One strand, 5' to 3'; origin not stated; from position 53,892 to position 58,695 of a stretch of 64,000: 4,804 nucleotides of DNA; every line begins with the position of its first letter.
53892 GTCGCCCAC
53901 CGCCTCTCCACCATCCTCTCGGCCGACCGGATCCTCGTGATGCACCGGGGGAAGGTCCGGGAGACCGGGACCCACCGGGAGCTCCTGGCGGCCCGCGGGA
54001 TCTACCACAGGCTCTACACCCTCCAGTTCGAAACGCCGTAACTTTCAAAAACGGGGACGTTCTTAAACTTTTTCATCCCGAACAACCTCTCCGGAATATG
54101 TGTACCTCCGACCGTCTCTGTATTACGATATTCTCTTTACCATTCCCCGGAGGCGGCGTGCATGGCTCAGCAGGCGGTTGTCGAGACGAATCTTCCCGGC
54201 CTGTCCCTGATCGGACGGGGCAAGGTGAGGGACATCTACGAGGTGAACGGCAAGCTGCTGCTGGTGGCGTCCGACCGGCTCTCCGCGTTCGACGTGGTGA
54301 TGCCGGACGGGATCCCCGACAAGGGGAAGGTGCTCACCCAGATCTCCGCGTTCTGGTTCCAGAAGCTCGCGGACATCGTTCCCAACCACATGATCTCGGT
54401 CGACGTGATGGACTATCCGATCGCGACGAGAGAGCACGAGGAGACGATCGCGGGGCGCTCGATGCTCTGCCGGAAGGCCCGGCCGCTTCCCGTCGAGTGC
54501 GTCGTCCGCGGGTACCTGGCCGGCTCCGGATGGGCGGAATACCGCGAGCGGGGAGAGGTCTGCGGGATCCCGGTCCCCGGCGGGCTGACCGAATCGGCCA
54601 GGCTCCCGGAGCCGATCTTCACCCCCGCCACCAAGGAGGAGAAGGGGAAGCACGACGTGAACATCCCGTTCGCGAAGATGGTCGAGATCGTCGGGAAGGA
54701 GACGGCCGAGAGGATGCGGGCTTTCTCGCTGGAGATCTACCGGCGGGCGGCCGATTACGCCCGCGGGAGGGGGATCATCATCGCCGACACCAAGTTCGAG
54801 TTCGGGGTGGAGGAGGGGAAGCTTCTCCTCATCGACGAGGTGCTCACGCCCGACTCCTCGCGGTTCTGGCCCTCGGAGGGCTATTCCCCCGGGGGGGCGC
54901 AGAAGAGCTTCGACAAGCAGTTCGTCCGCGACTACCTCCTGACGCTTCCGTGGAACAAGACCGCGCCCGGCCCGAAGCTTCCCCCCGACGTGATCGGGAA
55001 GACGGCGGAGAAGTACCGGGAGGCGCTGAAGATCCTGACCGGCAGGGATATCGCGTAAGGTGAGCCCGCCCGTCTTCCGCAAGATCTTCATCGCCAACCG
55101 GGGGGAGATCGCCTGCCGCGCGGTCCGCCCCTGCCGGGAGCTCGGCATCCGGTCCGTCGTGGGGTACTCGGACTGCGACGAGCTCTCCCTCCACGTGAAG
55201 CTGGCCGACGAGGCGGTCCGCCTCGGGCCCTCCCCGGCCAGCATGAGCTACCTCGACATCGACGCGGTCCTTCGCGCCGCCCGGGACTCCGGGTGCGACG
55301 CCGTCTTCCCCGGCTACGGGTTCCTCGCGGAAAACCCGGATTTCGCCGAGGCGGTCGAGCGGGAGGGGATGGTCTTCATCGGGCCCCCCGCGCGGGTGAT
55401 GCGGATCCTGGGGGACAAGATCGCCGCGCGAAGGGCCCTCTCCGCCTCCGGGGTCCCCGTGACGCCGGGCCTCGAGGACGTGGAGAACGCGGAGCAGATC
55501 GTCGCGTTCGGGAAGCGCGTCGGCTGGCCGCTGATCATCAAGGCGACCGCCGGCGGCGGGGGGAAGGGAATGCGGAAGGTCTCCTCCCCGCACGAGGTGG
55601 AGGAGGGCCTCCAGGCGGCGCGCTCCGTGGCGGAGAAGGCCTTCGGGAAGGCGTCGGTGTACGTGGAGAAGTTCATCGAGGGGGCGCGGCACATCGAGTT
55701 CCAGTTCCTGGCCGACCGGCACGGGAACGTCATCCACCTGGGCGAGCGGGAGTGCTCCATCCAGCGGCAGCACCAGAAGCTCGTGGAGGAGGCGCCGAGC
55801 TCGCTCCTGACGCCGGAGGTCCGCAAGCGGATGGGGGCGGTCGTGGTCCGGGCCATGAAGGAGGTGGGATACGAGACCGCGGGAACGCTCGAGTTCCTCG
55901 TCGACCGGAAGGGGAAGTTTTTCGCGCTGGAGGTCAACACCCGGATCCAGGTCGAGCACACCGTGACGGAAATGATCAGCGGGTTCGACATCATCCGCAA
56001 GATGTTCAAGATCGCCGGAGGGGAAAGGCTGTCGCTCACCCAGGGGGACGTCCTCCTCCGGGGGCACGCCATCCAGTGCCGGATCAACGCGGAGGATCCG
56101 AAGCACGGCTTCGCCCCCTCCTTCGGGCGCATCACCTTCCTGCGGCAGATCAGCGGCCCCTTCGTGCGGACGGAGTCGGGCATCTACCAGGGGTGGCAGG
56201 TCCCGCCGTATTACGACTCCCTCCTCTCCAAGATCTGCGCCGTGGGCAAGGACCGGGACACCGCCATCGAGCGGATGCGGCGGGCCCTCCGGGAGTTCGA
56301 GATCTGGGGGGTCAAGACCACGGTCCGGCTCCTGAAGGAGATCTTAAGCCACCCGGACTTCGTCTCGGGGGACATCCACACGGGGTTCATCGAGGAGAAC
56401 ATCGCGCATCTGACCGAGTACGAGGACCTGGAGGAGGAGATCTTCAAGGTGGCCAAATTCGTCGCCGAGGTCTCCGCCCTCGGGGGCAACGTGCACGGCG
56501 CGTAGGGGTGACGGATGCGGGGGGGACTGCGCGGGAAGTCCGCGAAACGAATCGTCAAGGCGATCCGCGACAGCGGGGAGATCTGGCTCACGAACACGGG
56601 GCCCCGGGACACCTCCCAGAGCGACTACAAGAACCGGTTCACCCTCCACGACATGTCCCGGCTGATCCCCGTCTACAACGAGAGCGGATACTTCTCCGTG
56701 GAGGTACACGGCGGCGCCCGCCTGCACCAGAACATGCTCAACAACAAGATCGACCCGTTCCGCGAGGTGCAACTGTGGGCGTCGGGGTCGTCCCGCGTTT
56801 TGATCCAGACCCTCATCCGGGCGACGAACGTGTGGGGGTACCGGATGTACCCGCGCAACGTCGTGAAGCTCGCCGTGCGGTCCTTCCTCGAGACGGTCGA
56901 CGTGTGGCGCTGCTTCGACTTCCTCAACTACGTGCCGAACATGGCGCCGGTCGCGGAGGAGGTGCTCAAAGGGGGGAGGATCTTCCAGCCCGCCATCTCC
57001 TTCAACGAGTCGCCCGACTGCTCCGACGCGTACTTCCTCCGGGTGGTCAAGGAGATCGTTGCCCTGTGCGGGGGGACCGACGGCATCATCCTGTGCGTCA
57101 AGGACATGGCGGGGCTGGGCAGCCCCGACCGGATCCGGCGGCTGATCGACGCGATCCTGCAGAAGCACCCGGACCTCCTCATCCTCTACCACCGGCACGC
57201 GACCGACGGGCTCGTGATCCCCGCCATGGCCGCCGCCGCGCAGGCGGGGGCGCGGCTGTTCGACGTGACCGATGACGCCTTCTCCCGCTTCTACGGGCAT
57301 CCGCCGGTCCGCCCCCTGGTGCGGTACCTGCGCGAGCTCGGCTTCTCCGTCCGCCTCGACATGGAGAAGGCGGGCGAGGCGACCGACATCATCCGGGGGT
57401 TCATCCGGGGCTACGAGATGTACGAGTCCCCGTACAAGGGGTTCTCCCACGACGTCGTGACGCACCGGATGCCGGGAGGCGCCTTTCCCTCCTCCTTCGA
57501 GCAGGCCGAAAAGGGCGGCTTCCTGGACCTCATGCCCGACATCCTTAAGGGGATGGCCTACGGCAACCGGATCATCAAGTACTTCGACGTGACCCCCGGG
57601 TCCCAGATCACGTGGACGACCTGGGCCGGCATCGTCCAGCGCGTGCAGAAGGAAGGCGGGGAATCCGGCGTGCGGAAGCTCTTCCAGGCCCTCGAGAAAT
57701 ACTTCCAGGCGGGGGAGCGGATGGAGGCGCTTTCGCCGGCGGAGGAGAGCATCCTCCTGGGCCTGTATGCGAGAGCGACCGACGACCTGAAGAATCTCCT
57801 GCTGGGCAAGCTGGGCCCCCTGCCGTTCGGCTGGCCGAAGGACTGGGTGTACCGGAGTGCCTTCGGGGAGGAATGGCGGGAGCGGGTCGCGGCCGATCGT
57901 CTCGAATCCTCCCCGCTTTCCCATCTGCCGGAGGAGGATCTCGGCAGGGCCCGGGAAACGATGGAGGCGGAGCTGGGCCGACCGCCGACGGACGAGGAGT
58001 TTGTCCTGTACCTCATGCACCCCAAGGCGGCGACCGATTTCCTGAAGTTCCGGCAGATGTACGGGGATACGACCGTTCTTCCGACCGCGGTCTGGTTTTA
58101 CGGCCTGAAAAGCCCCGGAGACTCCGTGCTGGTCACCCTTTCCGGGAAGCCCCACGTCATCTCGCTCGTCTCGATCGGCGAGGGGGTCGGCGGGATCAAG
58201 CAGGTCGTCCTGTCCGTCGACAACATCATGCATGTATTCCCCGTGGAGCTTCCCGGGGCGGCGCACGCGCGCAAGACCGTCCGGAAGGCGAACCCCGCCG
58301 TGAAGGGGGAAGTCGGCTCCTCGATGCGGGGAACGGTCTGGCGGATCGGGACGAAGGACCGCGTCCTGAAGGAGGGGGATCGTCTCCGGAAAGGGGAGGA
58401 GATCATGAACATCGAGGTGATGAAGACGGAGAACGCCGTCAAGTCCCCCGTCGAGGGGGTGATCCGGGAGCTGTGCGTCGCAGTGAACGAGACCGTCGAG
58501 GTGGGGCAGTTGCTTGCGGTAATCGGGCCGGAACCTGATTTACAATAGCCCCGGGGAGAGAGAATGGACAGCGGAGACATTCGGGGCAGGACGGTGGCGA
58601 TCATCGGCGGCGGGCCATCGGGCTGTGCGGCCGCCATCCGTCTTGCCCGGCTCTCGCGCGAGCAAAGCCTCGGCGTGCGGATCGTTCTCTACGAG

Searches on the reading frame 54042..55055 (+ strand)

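Call 43: search_protein_families(library=pfam, proteins=[window:54042-55055:+], max_evalue=0.0001)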
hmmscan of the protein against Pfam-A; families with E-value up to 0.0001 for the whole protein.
window:54042-55055:+ (338 aa): 1 family
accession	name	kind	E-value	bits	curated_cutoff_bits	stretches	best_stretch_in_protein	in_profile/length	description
PF01259.24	SAICAR_synt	-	2.4e-77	260.3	20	1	57-307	2-229/233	SAICAR synthetase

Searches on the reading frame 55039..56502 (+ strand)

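Call 43: search_protein_families(library=pfam, proteins=[window:55039-56502:+], max_evalue=0.0001)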
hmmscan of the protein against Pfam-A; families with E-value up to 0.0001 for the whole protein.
window:55039-56502:+ (488 aa): 6 families
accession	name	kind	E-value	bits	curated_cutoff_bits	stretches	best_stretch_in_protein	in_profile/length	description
PF02786.22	CPSase_L_D2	-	6.4e-70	235.4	19.8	1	126-332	1-209/211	Carbamoyl-phosphate synthase L chain, ATP binding domain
PF00289.28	Biotin_carb_N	-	6.7e-42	142.9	25.5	1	13-121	2-110/110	Biotin carboxylase, N-terminal domain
PF02785.25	Biotin_carb_C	-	4.6e-39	133.3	32.4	1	346-453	1-108/108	Biotin carboxylase C-terminal domain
PF07478.18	Dala_Dala_lig_C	-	2.8e-09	37.2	24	1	152-301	26-174/204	D-ala D-ala ligase C-terminus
PF02222.28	ATP-grasp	-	1.9e-07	31.3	27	1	135-302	4-162/179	ATP-grasp domain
PF01071.24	GARS_A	-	3.8e-05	24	27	1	126-217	2-93/194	Phosphoribosylglycinamide synthetase, ATP-grasp (A) domain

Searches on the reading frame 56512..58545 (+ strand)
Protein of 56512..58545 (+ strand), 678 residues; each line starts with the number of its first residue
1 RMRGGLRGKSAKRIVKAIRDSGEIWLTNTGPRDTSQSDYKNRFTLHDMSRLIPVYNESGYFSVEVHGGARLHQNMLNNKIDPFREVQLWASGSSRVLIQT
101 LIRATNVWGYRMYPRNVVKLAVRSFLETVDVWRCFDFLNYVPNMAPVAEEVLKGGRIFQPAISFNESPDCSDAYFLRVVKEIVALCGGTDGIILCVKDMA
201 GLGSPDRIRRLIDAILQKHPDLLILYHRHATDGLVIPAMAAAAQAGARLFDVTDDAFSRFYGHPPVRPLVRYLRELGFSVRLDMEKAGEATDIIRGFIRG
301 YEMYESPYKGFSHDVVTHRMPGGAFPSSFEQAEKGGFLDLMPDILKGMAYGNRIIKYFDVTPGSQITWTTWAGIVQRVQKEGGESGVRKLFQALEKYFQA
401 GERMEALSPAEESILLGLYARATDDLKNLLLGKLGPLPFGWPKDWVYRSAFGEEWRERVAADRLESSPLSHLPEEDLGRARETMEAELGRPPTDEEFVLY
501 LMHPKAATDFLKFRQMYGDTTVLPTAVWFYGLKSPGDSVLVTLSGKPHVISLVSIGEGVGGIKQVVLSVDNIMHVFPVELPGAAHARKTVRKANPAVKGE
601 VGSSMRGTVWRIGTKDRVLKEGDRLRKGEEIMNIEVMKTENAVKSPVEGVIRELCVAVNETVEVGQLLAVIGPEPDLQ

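Call 43: search_protein_families(library=pfam, proteins=[window:56512-58545:+], max_evalue=0.0001)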
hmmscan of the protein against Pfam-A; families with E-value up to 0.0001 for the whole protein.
window:56512-58545:+ (678 aa): 2 families
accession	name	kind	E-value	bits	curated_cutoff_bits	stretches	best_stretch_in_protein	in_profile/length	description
PF02436.23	PYC_OADA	-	7.8e-38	130.7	27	1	315-548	1-197/201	Conserved carboxylase domain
PF00364.28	Biotin_lipoyl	-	1.7e-14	53.8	22.1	1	600-671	2-73/73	Biotin-requiring enzyme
